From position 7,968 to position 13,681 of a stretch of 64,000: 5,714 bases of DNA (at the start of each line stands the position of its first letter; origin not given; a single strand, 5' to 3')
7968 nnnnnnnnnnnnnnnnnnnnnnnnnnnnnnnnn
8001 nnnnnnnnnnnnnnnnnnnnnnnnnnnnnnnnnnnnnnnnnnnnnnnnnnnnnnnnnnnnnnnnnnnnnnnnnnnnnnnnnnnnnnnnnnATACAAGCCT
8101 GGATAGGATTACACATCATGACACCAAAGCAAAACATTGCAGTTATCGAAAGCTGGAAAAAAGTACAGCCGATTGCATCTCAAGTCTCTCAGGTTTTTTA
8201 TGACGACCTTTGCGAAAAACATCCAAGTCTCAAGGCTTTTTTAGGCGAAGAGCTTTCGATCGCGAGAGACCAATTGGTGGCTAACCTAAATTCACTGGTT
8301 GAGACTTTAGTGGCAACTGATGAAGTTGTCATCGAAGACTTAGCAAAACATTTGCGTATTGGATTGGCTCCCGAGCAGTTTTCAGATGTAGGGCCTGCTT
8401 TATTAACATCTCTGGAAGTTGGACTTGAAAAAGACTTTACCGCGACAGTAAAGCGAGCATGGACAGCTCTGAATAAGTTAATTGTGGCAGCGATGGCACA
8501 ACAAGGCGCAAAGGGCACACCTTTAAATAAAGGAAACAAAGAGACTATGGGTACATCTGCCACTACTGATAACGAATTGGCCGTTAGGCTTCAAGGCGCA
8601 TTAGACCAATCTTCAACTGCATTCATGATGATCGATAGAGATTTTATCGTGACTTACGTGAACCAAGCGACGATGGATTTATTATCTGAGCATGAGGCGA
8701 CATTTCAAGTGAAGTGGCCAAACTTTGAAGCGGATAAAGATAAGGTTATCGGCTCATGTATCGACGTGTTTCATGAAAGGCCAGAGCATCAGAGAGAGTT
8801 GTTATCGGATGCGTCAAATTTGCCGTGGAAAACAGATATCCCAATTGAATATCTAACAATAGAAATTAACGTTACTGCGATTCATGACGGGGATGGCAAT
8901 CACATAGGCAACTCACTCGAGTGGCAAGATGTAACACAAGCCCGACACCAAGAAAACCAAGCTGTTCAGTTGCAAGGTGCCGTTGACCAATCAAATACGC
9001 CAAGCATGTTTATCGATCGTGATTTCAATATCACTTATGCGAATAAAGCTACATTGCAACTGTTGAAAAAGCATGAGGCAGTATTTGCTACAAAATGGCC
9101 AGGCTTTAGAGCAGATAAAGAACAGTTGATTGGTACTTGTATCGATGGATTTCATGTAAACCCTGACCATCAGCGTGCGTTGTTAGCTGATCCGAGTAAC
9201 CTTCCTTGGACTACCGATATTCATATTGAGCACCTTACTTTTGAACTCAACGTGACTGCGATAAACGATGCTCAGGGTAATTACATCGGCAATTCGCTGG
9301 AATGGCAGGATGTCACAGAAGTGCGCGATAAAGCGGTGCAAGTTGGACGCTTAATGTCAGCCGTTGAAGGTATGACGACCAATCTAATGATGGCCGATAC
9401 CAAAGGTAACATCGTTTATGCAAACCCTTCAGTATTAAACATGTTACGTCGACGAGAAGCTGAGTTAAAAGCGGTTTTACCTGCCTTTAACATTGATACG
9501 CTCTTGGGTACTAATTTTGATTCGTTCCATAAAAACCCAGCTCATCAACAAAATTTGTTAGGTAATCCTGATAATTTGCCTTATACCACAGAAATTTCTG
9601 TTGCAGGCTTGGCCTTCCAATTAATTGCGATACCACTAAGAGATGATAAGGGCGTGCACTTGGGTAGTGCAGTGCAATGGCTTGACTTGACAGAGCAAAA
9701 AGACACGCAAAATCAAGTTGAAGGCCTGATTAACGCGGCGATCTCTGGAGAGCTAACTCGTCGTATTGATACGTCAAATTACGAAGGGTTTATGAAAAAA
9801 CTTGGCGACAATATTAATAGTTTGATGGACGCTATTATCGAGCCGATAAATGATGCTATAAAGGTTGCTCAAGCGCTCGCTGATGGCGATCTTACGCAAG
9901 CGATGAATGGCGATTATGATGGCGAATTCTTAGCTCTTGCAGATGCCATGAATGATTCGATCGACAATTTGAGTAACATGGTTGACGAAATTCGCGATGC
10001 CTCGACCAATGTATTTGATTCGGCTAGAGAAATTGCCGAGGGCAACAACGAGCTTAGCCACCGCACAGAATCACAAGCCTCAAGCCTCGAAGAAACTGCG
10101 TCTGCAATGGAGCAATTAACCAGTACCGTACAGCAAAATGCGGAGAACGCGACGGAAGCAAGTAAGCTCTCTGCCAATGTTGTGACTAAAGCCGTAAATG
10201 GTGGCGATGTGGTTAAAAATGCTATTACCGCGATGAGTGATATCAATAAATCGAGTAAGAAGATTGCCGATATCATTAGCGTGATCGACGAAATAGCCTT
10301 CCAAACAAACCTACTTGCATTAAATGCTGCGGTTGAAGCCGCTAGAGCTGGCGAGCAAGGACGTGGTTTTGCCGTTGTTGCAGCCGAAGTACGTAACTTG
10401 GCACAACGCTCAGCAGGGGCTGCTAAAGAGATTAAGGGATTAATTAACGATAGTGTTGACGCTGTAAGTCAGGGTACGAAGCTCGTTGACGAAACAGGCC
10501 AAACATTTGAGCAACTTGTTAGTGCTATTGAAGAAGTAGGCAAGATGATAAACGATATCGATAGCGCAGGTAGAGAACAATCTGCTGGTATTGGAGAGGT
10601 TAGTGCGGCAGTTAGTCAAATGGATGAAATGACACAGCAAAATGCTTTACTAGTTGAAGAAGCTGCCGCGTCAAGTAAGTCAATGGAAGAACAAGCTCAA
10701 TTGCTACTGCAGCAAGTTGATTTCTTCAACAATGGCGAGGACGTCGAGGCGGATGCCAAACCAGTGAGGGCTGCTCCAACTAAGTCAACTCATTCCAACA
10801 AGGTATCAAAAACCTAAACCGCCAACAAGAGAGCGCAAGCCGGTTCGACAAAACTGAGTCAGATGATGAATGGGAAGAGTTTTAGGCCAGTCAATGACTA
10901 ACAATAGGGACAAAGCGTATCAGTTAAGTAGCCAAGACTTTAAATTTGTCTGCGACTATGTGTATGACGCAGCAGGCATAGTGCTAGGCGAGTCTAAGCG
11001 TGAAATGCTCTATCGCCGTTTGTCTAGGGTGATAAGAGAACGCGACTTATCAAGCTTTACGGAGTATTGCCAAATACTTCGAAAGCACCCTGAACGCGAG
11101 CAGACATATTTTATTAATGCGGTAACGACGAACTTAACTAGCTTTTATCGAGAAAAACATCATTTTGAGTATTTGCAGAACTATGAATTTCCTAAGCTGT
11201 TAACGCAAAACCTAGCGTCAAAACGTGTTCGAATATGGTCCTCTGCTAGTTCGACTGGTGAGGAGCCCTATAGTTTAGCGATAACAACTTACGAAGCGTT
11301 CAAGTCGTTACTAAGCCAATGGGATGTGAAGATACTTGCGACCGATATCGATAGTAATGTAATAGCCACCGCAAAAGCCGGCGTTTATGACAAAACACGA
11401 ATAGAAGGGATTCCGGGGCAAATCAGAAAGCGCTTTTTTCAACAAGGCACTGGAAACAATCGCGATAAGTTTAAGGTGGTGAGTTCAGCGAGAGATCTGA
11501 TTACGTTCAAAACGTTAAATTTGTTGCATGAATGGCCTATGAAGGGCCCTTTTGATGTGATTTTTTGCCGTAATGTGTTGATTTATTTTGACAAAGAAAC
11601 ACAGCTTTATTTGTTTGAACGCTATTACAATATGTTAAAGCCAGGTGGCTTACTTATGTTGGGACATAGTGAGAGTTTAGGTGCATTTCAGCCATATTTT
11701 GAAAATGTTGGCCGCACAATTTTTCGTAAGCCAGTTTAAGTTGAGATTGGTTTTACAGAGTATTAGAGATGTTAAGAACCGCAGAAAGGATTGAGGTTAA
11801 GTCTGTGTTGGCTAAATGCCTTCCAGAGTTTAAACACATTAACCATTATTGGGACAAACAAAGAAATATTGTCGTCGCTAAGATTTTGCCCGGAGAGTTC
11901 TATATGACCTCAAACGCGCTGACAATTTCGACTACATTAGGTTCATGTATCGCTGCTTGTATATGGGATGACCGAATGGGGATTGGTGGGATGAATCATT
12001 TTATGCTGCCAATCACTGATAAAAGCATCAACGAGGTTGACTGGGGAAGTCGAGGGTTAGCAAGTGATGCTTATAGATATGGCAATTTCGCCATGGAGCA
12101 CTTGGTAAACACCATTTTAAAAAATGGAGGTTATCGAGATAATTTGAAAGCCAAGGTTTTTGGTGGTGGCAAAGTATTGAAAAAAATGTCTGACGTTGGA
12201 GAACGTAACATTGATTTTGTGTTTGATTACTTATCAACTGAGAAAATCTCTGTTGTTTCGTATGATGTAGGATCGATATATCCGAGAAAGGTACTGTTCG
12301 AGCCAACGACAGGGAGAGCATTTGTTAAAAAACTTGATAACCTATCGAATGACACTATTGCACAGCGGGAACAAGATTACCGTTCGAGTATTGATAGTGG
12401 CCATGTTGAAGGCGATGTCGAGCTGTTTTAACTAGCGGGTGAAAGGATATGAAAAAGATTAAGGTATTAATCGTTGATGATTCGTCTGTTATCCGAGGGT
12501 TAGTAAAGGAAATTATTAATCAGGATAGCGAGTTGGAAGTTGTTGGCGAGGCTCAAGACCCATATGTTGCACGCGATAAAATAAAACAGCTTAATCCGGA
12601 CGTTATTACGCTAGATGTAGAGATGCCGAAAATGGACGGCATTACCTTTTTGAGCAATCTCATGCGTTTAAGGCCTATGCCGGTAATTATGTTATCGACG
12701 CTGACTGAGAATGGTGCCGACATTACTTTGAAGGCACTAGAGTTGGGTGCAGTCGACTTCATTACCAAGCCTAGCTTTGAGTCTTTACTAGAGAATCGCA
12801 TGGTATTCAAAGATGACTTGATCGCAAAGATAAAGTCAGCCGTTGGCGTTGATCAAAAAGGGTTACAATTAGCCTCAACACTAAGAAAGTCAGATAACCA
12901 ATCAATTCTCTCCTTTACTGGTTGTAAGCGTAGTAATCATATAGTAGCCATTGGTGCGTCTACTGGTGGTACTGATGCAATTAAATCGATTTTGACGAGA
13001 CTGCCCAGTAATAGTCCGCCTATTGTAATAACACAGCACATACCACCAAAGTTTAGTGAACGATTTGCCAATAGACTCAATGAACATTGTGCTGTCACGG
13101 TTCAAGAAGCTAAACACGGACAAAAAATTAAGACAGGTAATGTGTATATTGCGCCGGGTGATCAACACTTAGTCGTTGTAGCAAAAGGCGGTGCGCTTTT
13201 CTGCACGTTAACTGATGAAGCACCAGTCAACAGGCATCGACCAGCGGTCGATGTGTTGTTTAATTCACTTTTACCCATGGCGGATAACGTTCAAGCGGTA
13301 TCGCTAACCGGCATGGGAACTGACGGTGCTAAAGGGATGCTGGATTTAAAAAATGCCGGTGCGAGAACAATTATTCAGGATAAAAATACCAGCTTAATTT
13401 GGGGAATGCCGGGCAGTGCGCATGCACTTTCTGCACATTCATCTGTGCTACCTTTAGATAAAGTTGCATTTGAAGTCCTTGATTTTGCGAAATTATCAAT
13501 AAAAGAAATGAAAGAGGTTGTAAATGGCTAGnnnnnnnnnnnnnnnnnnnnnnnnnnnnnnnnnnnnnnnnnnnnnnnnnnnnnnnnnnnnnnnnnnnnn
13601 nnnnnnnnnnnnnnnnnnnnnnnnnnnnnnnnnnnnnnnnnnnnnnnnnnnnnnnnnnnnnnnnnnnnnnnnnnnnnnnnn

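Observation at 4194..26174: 22-kb integrated F7 chemosensory / partner-switch / phosphorelay / c-di-GMP cluster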

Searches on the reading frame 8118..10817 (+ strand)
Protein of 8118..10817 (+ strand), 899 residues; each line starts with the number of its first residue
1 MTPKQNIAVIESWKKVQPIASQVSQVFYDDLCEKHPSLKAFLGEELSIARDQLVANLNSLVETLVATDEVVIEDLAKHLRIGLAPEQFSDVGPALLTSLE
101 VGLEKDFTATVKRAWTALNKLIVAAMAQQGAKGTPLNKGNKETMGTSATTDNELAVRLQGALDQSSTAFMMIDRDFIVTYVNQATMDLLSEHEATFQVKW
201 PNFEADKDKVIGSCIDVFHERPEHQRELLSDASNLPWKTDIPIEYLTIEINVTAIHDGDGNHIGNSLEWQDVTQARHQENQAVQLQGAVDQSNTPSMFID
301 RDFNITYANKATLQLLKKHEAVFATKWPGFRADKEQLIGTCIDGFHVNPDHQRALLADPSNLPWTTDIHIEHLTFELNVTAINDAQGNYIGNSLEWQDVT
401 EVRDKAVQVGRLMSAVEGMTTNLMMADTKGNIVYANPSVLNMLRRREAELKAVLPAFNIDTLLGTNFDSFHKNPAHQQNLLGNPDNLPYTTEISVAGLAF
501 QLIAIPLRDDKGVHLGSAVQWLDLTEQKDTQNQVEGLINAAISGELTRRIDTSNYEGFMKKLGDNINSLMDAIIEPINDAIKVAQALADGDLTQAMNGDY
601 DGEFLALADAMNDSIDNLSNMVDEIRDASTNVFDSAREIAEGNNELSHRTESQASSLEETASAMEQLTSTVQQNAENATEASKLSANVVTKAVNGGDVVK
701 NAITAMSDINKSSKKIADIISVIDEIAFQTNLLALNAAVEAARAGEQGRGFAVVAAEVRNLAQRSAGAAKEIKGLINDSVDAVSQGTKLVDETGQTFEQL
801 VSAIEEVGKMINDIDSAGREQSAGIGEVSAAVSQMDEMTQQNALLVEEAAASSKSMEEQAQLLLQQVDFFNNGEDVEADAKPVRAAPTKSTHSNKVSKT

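Call 3: search_protein_families(library=pfam, proteins=[window:8118-10817:+])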
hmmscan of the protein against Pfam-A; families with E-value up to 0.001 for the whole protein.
window:8118-10817:+ (899 aa): 8 families
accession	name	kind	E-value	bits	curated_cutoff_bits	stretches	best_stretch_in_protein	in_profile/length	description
PF00015.26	MCPsignal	-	4.6e-54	183.3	34.6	1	685-839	4-172/172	Methyl-accepting chemotaxis protein (MCP) signalling domain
PF13188.13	PAS_8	-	2.7e-15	56.1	21.8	0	157-210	2-57/65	PAS domain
PF18947.5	HAMP_2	-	7.1e-13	48.7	24.3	1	556-618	3-65/67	HAMP domain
PF08448.16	PAS_4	-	8e-11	42.6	23.1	0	289-403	1-109/110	PAS fold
PF00989.32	PAS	-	3.7e-08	33.8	22.6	0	414-450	5-41/113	PAS fold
PF13426.13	PAS_9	-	4.8e-08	33.7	27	0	424-451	5-32/103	PAS domain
PF00672.30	HAMP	-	1.5e-05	25.6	25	1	572-619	5-52/53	HAMP domain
PF00042.28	Globin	-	0.00011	23.2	22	1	57-126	45-117/117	Globin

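Call 31: search_protein_families(library=ncbifam, proteins=[window:8118-10817:+], max_evalue=0.01)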
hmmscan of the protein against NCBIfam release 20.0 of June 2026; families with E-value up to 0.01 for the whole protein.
window:8118-10817:+ (899 aa): 15 families
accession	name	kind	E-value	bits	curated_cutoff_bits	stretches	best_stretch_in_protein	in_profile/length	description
NF041847.1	transduc_aer2_vibrio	equivalog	0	1069.6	1200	1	147-896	29-778/804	aerotaxis transducer Aer2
NF047851.1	MCPCitTducer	equivalog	7.3e-99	332.3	900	1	570-884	214-529/553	methyl-accepting chemotaxis citrate transducer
NF011615.0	PRK15041.1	equivalog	1.5e-95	321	947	1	571-875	216-520/554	methyl-accepting chemotaxis protein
NF011622.0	PRK15048.1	equivalog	6.6e-94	316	900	1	572-891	215-534/553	methyl-accepting chemotaxis protein II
NF007309.0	PRK09793.1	equivalog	1.1e-86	292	903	1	584-882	225-523/533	methyl-accepting chemotaxis protein IV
NF058645.1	MCPCtpMPsAe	equivalog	5.4e-28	98.1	900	1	586-869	244-555/558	methyl-accepting chemotaxis protein CtpM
NF050802.1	AspChtxCcaA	equivalog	4.8e-22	78.1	1300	1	653-806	516-662/700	aspartate chemotaxis receptor CcaA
NF046044.1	PnpS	equivalog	4.3e-08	32.6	400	0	149-279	48-167/390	two-component system histidine kinase PnpS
TIGR00229.1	sensory_box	domain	2.4e-07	30.9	22.9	0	411-442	6-37/126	PAS domain S-box protein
NF009805.0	PRK13289.1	equivalog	8.7e-05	21.6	432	1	19-123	20-130/399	NO-inducible flavohemoprotein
NF047515.1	SpiroCoCo_C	equivalog_domain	0.00012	21.4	125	1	603-726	101-216/313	SpiroCoCo family coiled-coil protein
TIGR02168.1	SMC_prok_B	equivalog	0.00013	19.9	567.35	1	610-872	701-963/1181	chromosome segregation protein SMC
NF040691.1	MtrAB_MtrB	equivalog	0.00021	20.4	450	1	570-629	209-268/507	MtrAB system histidine kinase MtrB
NF047497.1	HK_LIC_12097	equivalog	0.0024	16.6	500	0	279-319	7-47/367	LIC_12097 family sensor histidine kinase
NF041034.1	Rad50_Sulf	equivalog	0.0077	14.1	1000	0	611-727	196-310/872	DNA double-strand break repair ATPase Rad50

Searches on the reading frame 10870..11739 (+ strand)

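Call 3: search_protein_families(library=pfam, proteins=[window:10870-11739:+])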
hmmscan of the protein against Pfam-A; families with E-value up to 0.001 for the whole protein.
window:10870-11739:+ (289 aa): 6 families
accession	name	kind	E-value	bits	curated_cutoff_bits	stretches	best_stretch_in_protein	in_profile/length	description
PF01739.24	CheR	-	1e-62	211.5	27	1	88-283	1-192/195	CheR methyltransferase, SAM binding domain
PF03705.20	CheR_N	-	2.1e-17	63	27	1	22-74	1-53/53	CheR methyltransferase, all-alpha domain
PF08242.18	Methyltransf_12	-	6.1e-06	27.3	30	1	209-262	49-98/98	Methyltransferase domain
PF13649.12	Methyltransf_25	-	6.2e-06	27.3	27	1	212-260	49-97/97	Methyltransferase domain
PF13489.12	Methyltransf_23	-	0.00037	20.7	27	0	154-264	46-116/164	Methyltransferase domain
PF08241.18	Methyltransf_11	-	0.00073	20.6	21.2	0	226-263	59-94/95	Methyltransferase domain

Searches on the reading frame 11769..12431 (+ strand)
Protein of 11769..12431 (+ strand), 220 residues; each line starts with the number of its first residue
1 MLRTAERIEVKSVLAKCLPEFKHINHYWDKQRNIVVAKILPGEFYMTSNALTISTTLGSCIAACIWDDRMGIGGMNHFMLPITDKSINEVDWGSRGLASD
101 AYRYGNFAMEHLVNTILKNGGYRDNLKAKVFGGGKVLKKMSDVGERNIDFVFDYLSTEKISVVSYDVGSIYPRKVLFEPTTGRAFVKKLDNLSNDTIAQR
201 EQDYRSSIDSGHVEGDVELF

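Call 3: search_protein_families(library=pfam, proteins=[window:11769-12431:+])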
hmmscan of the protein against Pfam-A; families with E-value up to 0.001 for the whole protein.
window:11769-12431:+ (220 aa): 1 family
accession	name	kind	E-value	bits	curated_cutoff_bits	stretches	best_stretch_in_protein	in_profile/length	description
PF03975.18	CheD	-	2.2e-27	95.8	25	1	96-188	11-108/108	CheD chemotactic sensory transduction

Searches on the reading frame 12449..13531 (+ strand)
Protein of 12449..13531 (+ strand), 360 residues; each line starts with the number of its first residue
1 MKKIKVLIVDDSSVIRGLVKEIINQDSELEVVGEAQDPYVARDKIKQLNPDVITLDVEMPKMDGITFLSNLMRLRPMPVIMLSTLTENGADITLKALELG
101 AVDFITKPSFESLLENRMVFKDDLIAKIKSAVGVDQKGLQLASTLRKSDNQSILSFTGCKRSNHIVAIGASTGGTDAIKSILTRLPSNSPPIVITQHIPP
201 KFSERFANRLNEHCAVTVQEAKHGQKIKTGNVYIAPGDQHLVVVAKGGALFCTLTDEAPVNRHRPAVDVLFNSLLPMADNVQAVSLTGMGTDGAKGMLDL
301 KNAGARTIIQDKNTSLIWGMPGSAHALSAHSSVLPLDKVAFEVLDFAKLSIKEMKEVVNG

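Call 4: search_protein_families(library=pfam, proteins=[window:12449-13531:+])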
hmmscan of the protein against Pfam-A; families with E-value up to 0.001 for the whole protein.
window:12449-13531:+ (360 aa): 2 families
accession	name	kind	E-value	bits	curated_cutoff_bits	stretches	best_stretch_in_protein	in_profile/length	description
PF01339.22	CheB_methylest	-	2.2e-58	197.3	24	1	166-340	1-171/174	CheB methylesterase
PF00072.30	Response_reg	-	6e-26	91.2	30.2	1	6-114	1-106/111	Response regulator receiver domain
